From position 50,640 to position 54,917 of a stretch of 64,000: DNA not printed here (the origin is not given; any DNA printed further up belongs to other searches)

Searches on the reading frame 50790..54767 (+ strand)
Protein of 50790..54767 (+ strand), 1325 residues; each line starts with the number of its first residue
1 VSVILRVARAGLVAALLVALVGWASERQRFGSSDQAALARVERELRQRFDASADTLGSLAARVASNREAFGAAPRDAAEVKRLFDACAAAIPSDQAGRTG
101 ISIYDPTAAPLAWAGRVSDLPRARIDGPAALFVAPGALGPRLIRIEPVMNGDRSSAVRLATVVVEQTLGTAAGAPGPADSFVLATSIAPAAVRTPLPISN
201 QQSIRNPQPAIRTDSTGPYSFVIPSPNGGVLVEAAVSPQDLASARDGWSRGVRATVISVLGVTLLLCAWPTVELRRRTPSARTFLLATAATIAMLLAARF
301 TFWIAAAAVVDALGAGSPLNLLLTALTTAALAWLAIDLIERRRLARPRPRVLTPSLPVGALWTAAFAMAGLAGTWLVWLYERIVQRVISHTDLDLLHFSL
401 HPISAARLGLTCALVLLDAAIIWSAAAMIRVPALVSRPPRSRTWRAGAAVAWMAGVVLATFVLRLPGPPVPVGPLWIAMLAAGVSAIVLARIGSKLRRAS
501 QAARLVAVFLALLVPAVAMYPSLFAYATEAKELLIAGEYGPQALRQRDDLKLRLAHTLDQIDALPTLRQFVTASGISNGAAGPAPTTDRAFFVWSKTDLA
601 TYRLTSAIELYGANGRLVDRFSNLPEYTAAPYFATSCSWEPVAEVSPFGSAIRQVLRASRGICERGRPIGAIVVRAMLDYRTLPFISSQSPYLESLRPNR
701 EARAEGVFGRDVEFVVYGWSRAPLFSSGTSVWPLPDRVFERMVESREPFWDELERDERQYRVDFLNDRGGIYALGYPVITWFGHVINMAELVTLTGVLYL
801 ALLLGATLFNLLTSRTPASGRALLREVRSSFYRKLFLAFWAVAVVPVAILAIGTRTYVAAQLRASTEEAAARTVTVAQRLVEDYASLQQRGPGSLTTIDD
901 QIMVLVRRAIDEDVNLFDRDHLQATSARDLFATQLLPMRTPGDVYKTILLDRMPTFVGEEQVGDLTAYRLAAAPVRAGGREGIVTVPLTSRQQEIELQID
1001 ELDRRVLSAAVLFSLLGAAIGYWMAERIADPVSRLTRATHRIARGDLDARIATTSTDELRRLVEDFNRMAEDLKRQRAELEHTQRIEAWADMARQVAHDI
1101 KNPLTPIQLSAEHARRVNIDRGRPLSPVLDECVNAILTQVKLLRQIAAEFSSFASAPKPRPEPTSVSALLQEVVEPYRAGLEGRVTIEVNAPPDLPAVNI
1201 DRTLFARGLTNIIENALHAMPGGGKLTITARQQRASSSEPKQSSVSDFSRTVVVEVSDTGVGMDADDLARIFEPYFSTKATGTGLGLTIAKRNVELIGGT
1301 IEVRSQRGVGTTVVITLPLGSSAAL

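Call 64: search_protein_families(library=pfam, proteins=[window:50790-54767:+])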
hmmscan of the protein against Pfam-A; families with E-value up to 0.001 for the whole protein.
window:50790-54767:+ (1325 aa): 3 families
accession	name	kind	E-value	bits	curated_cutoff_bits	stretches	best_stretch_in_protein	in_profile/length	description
PF02518.31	HATPase_c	-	4.2e-23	82.3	26.4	1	1202-1319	3-109/111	Histidine kinase-, DNA gyrase B-, and HSP90-like ATPase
PF00672.30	HAMP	-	1.2e-14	54.7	25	1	1023-1074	1-52/53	HAMP domain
PF00512.31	HisKA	-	6.6e-08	32.9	26.9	1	1090-1154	3-61/66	His Kinase A (phospho-acceptor) domain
